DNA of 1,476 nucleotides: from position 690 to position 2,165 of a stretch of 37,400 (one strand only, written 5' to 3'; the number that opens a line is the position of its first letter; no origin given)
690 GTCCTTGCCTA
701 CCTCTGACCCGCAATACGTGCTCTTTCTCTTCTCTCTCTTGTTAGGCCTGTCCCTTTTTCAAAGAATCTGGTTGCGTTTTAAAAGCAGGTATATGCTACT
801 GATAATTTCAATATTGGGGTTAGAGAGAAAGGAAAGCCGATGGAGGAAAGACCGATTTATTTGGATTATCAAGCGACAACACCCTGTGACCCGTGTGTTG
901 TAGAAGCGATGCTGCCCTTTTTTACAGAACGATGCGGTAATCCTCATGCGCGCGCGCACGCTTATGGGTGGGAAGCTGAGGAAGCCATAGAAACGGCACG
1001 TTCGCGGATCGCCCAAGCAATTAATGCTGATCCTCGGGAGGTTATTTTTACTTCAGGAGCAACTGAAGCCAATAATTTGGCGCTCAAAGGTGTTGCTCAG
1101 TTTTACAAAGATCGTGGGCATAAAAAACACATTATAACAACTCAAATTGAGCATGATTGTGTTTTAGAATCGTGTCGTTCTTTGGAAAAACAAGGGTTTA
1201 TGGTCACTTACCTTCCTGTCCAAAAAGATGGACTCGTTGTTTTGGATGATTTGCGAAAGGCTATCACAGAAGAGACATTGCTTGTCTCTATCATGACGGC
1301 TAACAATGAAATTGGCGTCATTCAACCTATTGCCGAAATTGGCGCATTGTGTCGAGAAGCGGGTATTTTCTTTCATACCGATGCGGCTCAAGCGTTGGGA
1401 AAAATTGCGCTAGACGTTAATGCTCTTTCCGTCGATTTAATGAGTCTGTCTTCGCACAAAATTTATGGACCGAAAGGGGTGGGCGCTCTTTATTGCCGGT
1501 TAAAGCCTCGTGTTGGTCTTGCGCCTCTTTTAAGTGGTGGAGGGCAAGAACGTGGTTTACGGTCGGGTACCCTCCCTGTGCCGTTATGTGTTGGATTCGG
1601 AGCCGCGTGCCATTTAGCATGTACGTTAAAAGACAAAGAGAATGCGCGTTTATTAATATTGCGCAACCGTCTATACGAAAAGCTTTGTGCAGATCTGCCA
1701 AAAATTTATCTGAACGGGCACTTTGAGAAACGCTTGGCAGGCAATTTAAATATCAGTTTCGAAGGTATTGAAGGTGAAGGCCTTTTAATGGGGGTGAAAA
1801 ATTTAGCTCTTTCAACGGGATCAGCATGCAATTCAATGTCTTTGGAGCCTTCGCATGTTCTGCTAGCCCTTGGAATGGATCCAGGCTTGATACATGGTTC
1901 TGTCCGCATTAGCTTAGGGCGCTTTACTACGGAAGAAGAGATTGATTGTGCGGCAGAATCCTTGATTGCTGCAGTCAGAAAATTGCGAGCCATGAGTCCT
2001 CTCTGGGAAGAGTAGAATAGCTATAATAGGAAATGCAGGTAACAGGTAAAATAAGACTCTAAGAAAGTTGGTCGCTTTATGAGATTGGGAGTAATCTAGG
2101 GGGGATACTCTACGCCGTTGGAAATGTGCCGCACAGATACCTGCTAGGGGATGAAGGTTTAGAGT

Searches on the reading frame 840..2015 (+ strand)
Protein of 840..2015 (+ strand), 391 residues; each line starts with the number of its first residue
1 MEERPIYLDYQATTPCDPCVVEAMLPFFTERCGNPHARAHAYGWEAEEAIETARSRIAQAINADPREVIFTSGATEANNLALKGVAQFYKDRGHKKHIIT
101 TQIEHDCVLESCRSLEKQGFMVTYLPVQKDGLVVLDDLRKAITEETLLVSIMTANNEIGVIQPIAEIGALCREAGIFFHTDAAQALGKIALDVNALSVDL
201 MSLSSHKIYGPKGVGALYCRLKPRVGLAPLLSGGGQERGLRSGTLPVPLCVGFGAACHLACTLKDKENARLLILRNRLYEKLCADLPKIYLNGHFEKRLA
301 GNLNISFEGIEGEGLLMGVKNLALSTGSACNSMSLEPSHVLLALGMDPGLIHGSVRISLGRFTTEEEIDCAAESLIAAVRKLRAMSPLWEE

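Call 5: search_protein_families(library=pfam, proteins=[window:840-2015:+], max_evalue=0.01)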
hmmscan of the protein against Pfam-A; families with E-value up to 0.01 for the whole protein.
window:840-2015:+ (391 aa): 4 families
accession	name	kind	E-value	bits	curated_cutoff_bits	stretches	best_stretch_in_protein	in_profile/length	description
PF00266.25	Aminotran_5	-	1.3e-84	284.7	21.5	1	6-369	1-369/371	Aminotransferase class-V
PF01212.27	Beta_elim_lyase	-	3.1e-07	30.4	27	1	67-184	49-171/288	Beta-eliminating lyase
PF01041.23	DegT_DnrJ_EryC1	-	1.1e-06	28.6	19.8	1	66-188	40-152/360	DegT/DnrJ/EryC1/StrS aminotransferase family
PF00155.27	Aminotran_1_2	-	0.0073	16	19.7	0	52-182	46-186/361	Aminotransferase class I and II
